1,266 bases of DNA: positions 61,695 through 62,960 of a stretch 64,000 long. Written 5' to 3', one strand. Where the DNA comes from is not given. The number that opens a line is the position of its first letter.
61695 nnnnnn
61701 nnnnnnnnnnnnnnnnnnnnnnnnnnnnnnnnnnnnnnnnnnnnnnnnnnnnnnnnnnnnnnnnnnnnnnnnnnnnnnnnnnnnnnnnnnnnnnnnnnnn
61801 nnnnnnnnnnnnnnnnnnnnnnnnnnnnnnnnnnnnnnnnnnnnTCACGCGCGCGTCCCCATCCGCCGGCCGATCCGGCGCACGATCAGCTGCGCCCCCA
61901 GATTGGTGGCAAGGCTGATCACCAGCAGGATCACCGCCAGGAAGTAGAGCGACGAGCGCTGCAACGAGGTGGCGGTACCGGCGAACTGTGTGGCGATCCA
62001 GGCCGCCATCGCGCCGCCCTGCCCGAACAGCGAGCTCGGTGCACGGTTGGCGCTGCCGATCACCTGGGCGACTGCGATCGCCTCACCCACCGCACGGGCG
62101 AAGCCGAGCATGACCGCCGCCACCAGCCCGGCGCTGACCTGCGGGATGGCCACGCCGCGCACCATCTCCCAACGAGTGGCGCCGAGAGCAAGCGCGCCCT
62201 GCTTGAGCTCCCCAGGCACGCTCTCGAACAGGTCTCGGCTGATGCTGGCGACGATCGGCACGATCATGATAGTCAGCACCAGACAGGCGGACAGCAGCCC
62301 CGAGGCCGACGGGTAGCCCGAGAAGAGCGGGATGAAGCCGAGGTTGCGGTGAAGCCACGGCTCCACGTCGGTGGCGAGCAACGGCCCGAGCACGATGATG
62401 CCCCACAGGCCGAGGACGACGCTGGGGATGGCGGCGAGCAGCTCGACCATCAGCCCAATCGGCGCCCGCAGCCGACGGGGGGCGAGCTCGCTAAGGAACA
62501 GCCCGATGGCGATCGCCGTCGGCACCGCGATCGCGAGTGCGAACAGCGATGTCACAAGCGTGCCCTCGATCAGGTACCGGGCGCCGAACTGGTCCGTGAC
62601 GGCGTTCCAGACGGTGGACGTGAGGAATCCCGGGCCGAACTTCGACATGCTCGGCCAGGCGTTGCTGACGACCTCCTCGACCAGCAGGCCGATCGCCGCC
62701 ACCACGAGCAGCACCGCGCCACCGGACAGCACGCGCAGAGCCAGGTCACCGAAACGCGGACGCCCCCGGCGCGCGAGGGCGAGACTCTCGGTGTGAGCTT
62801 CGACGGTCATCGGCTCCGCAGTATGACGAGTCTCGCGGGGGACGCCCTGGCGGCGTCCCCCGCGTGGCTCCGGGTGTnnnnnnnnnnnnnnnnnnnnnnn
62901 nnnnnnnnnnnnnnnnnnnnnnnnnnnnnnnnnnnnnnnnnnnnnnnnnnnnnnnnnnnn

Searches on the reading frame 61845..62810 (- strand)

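Call 31: search_protein_families(library=pfam, proteins=[window:61845-62810:-], max_evalue=0.00001)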
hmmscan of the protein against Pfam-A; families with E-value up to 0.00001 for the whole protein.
window:61845-62810:- (321 aa): 1 family
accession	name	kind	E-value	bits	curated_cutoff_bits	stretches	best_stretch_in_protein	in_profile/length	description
PF00528.27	BPD_transp_1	-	1.9e-15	57.5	26.4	1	99-314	1-183/184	Binding-protein-dependent transport system inner membrane component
